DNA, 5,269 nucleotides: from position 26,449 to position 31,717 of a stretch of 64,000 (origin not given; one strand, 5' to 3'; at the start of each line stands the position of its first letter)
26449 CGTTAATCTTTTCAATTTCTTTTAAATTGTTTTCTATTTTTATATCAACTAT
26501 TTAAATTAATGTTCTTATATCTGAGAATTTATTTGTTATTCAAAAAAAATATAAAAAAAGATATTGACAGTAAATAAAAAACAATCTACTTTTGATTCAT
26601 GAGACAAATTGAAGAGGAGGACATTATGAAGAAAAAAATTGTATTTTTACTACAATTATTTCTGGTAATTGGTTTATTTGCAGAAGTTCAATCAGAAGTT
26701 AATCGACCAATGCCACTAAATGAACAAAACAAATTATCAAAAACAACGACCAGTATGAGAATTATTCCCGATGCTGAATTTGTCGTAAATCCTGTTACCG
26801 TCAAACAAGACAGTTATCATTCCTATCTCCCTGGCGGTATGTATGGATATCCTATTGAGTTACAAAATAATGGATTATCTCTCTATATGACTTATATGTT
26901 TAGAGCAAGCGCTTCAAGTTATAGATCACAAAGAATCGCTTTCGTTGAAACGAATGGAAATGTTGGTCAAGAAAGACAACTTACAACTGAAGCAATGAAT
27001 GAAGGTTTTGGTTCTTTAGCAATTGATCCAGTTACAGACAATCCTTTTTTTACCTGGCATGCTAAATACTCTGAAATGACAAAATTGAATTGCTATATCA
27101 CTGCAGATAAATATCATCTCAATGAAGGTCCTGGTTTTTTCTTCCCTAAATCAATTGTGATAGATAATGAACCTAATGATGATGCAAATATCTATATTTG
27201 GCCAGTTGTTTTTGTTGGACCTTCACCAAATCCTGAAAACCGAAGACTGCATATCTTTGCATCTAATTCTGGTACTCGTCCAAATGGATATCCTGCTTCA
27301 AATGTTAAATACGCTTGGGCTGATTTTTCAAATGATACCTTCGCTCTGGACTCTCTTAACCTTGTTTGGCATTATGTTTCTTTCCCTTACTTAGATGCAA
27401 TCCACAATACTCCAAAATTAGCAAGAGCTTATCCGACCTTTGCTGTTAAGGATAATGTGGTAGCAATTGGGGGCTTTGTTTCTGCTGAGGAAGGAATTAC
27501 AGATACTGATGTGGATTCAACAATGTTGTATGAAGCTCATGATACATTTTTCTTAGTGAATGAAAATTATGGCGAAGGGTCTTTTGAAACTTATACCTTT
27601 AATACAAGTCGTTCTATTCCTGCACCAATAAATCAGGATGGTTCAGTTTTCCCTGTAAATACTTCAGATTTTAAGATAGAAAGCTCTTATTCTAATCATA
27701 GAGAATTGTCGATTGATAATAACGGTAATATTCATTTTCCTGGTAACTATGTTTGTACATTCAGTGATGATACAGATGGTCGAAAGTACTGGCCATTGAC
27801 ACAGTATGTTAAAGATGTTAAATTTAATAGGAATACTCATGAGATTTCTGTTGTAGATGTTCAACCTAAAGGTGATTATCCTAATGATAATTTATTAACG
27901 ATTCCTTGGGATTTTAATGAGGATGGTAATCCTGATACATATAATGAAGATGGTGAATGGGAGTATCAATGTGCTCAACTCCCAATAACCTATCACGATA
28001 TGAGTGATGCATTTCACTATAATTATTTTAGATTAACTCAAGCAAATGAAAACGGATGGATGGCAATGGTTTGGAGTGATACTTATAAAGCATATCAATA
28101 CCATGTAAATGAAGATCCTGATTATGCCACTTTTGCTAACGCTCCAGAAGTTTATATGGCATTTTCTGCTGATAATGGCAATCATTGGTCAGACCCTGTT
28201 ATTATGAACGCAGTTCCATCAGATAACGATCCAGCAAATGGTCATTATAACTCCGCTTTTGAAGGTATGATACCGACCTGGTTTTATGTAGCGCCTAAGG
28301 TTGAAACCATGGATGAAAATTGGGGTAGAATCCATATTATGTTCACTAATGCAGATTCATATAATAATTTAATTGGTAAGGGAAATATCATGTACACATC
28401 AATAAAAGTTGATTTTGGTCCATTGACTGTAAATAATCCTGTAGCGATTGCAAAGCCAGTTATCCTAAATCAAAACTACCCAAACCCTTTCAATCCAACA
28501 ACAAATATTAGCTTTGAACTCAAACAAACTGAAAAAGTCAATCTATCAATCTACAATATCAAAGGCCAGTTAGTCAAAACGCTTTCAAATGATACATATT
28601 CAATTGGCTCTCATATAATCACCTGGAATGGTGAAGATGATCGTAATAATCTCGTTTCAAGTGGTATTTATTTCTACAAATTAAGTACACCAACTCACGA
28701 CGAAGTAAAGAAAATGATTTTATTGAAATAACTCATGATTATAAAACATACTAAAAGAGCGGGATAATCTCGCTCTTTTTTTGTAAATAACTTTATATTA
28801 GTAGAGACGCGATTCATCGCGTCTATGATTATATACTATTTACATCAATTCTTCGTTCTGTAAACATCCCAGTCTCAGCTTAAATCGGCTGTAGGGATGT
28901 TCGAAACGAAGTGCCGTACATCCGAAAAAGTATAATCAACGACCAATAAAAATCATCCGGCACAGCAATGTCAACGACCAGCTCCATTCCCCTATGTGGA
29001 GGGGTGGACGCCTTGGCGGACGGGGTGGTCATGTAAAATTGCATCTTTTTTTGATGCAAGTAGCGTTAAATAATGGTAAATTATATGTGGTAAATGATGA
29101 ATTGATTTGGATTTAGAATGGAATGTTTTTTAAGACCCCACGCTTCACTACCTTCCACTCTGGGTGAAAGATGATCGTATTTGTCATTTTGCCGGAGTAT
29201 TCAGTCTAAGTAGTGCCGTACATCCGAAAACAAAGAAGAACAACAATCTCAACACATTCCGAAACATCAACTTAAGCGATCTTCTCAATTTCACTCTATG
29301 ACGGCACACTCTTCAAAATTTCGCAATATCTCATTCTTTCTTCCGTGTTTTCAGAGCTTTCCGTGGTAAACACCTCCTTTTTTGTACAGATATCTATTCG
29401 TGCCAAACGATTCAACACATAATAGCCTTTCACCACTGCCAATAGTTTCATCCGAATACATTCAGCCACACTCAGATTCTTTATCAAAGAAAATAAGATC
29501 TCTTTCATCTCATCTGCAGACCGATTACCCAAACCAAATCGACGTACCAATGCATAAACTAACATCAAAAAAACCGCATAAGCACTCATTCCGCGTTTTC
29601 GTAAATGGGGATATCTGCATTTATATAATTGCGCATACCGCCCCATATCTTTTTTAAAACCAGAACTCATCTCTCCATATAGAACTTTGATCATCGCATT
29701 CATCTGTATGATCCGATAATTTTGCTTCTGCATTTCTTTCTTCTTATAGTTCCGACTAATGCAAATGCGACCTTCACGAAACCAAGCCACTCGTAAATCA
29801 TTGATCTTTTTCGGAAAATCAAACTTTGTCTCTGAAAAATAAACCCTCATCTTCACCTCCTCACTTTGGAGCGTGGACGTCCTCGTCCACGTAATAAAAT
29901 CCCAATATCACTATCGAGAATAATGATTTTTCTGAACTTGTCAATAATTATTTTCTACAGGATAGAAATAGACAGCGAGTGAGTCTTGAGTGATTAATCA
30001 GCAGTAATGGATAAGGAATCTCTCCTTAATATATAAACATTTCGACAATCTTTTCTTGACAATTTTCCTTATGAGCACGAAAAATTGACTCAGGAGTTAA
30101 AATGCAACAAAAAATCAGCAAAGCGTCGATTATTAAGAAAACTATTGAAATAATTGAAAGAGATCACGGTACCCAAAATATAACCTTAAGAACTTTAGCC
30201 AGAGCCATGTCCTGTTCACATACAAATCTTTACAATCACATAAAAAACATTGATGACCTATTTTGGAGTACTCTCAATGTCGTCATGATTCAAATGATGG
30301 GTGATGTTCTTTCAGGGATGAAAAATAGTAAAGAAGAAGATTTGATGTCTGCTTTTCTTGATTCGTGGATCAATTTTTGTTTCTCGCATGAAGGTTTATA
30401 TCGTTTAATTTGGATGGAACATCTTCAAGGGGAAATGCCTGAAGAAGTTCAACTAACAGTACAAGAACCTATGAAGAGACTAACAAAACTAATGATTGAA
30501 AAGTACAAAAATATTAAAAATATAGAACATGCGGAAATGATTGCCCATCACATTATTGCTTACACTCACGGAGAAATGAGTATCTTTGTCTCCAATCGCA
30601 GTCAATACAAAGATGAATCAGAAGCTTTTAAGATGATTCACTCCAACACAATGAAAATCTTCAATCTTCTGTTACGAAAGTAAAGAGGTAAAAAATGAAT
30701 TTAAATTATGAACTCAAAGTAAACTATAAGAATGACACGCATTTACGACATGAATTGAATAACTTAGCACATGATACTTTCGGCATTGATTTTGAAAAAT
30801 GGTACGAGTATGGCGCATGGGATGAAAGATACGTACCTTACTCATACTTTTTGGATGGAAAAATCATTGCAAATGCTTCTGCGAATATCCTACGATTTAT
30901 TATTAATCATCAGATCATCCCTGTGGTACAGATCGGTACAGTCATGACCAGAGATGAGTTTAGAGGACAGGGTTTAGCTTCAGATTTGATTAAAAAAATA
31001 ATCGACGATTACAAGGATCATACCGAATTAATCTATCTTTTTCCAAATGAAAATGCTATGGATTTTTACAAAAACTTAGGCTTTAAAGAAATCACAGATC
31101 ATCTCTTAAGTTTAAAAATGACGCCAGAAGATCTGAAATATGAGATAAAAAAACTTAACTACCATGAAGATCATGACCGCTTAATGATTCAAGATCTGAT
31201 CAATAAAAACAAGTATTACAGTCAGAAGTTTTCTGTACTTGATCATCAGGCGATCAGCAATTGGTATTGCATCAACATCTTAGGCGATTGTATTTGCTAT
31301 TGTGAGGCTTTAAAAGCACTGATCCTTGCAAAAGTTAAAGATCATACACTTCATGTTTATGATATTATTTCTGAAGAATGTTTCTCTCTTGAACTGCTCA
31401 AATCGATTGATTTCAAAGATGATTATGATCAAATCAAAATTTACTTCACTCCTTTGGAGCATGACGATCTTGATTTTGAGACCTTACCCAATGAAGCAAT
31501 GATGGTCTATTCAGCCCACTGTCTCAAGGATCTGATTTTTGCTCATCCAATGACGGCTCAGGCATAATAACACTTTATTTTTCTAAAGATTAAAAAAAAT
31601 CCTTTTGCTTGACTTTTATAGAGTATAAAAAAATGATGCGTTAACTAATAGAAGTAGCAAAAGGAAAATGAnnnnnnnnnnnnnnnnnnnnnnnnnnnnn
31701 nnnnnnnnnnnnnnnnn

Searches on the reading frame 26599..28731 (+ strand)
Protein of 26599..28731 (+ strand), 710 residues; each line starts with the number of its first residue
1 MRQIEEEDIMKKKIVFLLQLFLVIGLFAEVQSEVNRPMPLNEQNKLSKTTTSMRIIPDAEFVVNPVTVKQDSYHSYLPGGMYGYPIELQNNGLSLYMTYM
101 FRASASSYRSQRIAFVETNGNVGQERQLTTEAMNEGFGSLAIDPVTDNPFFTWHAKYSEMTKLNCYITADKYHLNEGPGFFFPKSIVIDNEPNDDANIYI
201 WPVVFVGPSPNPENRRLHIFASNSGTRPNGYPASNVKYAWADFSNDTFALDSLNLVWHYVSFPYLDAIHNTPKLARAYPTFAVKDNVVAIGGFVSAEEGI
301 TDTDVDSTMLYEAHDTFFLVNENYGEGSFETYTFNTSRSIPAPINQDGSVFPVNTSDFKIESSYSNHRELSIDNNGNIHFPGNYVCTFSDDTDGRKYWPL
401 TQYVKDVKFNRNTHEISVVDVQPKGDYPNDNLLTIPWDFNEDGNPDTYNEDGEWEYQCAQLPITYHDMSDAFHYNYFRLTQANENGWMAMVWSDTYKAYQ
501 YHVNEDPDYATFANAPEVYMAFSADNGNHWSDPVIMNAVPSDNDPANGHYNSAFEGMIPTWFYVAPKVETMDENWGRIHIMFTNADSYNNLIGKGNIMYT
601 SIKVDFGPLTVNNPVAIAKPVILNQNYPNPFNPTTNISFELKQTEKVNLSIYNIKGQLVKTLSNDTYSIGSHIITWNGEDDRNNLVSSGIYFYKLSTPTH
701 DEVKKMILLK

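Call 9: search_protein_families(library=pfam, proteins=[window:26599-28731:+], max_evalue=0.00001)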
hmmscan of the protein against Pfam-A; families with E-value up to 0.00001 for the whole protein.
window:26599-28731:+ (710 aa): 2 families
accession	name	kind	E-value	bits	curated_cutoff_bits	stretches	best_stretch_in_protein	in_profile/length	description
PF13860.13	FlgD_ig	-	1.6e-09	38.1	27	1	632-697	7-75/79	FlgD Ig-like domain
PF18962.6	Por_Secre_tail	-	1.7e-09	38.2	27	1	627-707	2-74/75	Secretion system C-terminal sorting domain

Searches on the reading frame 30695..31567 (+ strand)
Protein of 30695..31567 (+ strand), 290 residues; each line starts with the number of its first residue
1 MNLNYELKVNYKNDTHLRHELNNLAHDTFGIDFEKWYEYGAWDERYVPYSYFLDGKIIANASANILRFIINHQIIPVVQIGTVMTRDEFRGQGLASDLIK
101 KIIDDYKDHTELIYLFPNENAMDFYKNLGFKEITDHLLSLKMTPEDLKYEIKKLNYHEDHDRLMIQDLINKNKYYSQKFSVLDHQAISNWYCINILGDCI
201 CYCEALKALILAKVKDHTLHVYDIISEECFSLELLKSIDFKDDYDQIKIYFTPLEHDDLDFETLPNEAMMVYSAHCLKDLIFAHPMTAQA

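Call 9: search_protein_families(library=pfam, proteins=[window:30695-31567:+], max_evalue=0.00001)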
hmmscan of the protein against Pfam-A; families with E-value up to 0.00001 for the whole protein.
window:30695-31567:+ (290 aa): 6 families
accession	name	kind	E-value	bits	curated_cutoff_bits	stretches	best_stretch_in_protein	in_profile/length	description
PF00583.31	Acetyltransf_1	-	2.1e-11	44.5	20.7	1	31-130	15-116/116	Acetyltransferase (GNAT) family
PF13527.13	Acetyltransf_9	-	1.8e-10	41.3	25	1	51-131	46-125/127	Acetyltransferase (GNAT) domain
PF13508.13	Acetyltransf_7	-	4.3e-08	33.9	27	1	71-132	28-84/84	Acetyltransferase (GNAT) domain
PF08445.16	FR47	-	2.9e-07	30.8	22.1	1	78-135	22-82/86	FR47-like protein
PF13673.13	Acetyltransf_10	-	2e-06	28.2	23.6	1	79-135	53-112/128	Acetyltransferase (GNAT) domain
PF17013.11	Acetyltransf_15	-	7.8e-06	25.9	35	0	76-164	71-166/210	Putative acetyl-transferase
